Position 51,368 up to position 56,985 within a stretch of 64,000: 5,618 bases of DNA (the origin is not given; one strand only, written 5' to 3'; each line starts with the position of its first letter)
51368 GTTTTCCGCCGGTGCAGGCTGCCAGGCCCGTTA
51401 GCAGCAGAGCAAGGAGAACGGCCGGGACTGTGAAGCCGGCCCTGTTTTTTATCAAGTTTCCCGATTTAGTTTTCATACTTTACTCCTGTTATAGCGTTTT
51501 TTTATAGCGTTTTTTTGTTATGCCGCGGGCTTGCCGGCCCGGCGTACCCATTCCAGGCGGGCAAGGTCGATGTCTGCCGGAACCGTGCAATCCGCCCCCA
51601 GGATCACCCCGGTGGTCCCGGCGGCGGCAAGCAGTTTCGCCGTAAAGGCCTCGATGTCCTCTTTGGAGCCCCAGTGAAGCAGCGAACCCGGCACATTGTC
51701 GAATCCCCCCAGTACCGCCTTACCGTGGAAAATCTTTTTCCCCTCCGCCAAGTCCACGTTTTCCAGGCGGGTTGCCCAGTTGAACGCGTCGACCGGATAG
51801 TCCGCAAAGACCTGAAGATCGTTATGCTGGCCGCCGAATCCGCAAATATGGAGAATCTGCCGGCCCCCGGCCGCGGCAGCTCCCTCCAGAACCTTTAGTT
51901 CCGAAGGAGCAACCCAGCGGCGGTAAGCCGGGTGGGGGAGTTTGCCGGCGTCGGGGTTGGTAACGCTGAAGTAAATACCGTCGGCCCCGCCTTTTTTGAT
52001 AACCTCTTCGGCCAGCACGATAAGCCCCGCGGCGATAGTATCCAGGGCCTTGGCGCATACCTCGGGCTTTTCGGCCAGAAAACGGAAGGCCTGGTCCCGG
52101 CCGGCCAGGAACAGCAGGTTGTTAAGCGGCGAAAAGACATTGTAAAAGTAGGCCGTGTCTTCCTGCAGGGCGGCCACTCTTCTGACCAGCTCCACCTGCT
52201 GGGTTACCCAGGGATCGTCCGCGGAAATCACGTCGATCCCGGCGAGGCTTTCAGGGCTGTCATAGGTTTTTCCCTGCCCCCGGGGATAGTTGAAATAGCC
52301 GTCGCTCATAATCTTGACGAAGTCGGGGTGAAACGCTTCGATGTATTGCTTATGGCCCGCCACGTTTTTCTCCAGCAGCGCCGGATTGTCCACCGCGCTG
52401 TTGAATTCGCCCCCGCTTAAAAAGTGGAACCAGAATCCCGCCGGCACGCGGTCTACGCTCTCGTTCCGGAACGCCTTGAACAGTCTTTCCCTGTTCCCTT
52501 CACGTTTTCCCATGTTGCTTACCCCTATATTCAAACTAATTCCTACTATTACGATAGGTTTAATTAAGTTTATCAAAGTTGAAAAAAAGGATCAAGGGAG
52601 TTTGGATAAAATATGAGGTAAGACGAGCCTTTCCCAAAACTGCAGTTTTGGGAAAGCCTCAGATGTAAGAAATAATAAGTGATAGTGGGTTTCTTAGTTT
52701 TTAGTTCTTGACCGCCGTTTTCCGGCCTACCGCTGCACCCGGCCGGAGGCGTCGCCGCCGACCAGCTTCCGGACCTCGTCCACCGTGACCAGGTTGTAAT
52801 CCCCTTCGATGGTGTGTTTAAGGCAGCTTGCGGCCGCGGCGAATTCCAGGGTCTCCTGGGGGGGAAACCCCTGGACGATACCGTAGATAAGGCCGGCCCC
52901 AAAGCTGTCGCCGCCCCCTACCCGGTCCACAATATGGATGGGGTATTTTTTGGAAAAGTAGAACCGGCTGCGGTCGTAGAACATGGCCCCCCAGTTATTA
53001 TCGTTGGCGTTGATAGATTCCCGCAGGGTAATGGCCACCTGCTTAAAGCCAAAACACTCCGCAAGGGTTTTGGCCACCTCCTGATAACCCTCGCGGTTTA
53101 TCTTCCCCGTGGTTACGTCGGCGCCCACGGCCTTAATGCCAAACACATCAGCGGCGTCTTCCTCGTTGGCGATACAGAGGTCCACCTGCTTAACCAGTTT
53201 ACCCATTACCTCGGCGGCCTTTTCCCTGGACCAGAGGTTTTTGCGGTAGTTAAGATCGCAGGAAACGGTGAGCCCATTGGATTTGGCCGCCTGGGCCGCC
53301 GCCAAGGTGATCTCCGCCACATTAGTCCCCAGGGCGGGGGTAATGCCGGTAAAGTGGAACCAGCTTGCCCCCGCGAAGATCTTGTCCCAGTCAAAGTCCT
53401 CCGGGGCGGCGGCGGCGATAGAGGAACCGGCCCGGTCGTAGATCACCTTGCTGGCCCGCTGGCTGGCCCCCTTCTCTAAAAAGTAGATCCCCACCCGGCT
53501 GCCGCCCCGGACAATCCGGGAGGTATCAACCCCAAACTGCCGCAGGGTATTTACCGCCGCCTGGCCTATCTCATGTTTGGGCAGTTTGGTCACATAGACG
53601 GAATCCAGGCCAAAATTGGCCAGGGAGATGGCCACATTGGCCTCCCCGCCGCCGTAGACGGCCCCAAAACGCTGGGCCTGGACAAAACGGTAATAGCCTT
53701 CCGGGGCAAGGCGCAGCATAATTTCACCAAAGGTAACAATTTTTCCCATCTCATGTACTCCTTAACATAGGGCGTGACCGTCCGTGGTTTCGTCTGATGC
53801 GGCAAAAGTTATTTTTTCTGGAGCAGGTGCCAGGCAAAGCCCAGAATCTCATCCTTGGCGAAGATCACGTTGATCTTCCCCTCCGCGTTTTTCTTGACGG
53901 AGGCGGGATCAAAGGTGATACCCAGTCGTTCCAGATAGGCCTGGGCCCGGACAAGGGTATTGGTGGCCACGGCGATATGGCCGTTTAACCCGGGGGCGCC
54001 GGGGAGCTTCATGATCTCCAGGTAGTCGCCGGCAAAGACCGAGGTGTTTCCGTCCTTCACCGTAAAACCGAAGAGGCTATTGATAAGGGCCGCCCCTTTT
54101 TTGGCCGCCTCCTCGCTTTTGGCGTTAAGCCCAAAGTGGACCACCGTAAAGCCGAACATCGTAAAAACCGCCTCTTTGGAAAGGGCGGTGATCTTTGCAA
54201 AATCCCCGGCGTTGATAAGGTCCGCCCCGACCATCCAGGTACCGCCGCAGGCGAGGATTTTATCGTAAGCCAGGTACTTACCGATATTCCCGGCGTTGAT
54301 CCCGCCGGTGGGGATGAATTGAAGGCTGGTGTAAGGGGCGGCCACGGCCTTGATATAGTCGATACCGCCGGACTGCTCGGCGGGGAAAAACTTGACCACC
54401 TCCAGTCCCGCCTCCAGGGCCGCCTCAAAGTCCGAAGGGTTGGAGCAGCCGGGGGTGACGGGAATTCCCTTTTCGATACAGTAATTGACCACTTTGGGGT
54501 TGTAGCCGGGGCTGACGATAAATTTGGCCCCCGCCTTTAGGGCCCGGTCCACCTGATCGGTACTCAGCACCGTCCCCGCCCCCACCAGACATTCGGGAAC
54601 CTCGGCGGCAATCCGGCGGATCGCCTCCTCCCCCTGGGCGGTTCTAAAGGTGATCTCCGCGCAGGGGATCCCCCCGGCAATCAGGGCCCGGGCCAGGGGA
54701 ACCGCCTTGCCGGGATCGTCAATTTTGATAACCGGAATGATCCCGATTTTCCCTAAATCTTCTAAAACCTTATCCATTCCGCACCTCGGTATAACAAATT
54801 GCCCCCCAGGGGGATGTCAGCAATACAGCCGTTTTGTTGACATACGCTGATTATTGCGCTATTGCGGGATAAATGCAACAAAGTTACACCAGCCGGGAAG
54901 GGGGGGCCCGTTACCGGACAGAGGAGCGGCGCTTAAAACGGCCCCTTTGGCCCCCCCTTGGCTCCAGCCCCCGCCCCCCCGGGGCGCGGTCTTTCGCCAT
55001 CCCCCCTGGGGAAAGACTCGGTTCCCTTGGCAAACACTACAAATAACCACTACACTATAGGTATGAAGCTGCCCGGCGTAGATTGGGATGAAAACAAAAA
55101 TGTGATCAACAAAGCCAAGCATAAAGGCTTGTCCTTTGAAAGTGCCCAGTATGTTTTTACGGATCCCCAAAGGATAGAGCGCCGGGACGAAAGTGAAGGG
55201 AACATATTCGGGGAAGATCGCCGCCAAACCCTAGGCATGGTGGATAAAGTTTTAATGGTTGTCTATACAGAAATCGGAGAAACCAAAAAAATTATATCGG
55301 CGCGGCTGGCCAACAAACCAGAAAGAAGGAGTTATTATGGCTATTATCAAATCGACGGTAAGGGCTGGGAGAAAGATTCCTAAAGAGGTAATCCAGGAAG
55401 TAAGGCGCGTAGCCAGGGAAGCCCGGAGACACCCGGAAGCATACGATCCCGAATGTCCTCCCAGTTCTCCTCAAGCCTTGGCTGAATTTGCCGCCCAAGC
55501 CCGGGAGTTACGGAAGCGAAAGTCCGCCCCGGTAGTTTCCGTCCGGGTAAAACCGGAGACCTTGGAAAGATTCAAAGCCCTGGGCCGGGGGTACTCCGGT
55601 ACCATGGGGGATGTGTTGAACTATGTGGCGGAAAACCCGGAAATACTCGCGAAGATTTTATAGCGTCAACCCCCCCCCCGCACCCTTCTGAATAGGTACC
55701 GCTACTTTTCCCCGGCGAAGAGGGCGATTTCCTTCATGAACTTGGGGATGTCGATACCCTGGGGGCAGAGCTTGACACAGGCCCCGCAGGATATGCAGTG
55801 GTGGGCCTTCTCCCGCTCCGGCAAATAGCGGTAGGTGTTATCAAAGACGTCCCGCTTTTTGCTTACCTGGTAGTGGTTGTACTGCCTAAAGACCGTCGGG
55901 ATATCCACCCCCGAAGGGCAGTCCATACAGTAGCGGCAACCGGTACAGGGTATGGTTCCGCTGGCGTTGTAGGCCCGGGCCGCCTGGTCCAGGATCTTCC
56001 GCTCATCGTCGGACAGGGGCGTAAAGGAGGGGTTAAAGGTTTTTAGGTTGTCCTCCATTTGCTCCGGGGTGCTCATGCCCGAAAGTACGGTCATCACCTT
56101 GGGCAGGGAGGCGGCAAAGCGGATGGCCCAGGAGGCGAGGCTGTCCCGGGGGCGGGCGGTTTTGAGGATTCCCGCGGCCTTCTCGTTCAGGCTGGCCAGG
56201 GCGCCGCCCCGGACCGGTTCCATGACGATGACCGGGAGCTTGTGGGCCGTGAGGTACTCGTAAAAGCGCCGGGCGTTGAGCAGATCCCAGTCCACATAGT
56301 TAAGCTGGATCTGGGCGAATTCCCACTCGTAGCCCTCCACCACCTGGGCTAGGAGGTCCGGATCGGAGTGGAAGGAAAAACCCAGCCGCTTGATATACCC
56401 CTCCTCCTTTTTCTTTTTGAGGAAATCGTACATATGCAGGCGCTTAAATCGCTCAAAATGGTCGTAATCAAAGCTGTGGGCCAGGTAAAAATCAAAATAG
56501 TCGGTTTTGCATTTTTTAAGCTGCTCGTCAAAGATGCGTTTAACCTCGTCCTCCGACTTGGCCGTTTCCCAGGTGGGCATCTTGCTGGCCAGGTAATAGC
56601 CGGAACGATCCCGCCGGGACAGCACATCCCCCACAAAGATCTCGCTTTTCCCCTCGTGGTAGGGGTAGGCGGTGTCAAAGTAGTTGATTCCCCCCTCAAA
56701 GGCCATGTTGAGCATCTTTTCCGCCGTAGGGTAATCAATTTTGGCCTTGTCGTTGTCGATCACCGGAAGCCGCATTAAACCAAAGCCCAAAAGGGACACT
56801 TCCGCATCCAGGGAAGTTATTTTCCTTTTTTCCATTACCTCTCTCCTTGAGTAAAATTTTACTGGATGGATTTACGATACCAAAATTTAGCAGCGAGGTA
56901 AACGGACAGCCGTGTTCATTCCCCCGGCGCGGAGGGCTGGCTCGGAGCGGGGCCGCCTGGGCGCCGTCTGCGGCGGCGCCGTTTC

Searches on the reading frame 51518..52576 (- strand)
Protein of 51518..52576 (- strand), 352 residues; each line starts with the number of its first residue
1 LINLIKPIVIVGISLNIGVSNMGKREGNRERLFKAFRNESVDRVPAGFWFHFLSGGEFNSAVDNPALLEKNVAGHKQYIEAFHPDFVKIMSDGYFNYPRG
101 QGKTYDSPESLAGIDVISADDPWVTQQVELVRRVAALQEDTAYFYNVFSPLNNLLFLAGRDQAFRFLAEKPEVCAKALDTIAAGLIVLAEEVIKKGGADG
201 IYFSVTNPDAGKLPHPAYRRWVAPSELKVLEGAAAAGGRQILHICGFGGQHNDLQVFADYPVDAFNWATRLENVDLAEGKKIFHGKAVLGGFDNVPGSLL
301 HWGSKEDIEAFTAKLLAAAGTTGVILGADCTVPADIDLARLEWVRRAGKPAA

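Call 60: search_protein_families(library=pfam, proteins=[window:51518-52576:-], max_evalue=0.00001)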
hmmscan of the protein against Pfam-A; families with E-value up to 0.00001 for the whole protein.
window:51518-52576:- (352 aa): 1 family
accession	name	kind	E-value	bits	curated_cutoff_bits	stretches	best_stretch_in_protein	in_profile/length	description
PF01208.23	URO-D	-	1.4e-19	70.7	23.9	1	30-345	4-340/346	Uroporphyrinogen decarboxylase (URO-D)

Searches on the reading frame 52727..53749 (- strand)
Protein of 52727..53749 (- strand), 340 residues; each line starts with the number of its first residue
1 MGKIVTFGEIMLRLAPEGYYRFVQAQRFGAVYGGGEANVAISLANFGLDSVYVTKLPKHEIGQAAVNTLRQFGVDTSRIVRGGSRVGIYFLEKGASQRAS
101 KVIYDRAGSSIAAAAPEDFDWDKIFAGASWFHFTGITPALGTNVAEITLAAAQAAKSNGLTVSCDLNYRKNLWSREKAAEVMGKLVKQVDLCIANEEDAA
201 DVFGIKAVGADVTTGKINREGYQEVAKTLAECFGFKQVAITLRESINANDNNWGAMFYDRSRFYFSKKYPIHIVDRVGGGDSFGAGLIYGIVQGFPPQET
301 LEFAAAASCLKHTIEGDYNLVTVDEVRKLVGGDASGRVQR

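Call 60: search_protein_families(library=pfam, proteins=[window:52727-53749:-], max_evalue=0.00001)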
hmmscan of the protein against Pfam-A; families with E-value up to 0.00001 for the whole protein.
window:52727-53749:- (340 aa): 1 family
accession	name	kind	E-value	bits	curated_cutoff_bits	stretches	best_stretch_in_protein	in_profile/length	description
PF00294.29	PfkB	-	3.4e-34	119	25.8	1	2-316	2-294/302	pfkB family carbohydrate kinase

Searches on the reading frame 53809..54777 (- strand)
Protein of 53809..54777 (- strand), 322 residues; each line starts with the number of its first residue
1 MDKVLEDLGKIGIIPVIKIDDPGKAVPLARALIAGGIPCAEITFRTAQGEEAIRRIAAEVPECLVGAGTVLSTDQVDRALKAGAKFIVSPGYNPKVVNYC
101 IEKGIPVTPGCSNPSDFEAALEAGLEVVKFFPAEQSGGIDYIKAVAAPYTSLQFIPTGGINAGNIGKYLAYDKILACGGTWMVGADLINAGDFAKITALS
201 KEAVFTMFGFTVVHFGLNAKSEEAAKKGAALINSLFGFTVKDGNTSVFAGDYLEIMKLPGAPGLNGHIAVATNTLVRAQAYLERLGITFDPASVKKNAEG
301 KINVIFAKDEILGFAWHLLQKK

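Call 60: search_protein_families(library=pfam, proteins=[window:53809-54777:-], max_evalue=0.00001)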
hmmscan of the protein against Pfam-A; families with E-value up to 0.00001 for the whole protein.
window:53809-54777:- (322 aa): 1 family
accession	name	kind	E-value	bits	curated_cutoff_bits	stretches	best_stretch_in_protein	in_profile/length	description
PF01081.25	Aldolase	-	3.7e-67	226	27.8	1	8-199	5-196/196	KDPG and KHG aldolase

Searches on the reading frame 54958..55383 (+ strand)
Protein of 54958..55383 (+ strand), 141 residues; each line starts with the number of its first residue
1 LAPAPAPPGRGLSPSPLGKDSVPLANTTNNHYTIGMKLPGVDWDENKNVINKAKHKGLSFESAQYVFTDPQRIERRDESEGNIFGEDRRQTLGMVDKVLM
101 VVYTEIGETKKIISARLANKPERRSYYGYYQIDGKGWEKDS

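Call 60: search_protein_families(library=pfam, proteins=[window:54958-55383:+], max_evalue=0.00001)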
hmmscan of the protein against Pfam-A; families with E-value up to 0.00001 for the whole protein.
window:54958-55383:+ (141 aa): 1 family
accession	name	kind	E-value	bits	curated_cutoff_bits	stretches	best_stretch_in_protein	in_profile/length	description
PF04365.19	BrnT_toxin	-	1.6e-20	73.6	34.5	1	43-122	1-77/77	Ribonuclease toxin, BrnT, of type II toxin-antitoxin system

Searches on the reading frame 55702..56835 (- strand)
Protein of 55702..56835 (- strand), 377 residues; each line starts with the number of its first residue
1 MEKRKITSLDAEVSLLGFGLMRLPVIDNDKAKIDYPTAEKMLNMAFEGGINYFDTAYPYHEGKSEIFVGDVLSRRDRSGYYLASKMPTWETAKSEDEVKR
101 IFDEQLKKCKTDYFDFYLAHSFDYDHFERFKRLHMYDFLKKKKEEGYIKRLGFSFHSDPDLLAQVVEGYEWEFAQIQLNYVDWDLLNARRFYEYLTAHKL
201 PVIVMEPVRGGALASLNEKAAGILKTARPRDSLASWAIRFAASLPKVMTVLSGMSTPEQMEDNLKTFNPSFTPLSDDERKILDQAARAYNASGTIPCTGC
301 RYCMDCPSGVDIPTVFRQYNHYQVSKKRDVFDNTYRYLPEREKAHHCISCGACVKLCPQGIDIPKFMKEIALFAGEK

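Call 62: search_protein_families(library=pfam, proteins=[window:55702-56835:-], max_evalue=0.00001)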
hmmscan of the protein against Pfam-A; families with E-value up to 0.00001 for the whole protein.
window:55702-56835:- (377 aa): 6 families
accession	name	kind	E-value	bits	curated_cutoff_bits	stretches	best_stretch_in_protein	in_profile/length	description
PF00248.27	Aldo_ket_red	-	1.1e-45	156.4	24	1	16-285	2-289/291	Aldo/keto reductase family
PF13187.11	Fer4_9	-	6.3e-10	39.4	27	1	297-360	2-50/52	4Fe-4S dicluster domain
PF13534.11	Fer4_17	-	7.9e-08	33.2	22.2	1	297-362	2-61/61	4Fe-4S dicluster domain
PF13183.11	Fer4_8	-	2.2e-07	31.7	27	1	296-361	4-68/68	4Fe-4S dicluster domain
PF13746.11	Fer4_18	-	4.4e-07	30.5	27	0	334-367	48-81/114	4Fe-4S dicluster domain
PF13237.11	Fer4_10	-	1.8e-06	28.2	25.5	1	296-358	8-53/53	4Fe-4S dicluster domain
